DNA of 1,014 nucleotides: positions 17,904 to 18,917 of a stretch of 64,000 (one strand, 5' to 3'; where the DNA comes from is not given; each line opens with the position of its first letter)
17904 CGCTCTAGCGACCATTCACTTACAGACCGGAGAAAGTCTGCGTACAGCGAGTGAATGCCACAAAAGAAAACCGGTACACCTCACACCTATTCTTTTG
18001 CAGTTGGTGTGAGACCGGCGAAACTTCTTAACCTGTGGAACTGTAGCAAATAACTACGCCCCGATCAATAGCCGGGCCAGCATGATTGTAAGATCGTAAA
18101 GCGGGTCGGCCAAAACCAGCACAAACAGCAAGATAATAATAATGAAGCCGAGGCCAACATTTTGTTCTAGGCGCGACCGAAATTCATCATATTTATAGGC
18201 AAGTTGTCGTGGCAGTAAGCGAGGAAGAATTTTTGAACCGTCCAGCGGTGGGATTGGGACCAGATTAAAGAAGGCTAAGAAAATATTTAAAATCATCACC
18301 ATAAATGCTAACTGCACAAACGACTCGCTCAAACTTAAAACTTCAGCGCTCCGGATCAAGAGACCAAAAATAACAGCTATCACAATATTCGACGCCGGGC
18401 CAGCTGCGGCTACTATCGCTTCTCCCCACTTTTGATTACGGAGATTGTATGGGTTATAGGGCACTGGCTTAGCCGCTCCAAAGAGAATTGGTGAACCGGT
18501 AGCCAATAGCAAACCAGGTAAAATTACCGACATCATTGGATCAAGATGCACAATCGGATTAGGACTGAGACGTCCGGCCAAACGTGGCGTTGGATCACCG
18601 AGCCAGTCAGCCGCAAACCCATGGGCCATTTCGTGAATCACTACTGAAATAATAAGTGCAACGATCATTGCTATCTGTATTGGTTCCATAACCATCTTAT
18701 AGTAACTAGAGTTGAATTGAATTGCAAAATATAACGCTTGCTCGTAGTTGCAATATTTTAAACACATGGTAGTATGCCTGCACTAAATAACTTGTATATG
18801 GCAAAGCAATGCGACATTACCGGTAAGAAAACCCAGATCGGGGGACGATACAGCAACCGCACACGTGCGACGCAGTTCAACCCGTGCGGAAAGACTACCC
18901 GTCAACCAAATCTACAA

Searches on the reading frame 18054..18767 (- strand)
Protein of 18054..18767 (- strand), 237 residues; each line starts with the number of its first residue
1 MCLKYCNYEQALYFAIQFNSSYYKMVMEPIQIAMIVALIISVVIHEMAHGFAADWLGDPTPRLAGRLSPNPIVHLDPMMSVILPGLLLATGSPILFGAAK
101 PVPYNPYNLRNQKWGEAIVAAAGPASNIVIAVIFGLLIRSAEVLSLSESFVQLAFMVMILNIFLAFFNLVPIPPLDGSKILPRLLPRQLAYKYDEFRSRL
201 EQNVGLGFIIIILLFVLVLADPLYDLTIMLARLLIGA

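Call 14: search_protein_families(library=pfam, proteins=[window:18054-18767:-])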
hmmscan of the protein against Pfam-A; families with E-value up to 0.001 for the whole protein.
window:18054-18767:- (237 aa): 1 family
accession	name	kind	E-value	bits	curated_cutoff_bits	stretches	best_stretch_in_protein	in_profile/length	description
PF02163.28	Peptidase_M50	-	2e-15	57.1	27.2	2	149-206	158-215/221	Peptidase family M50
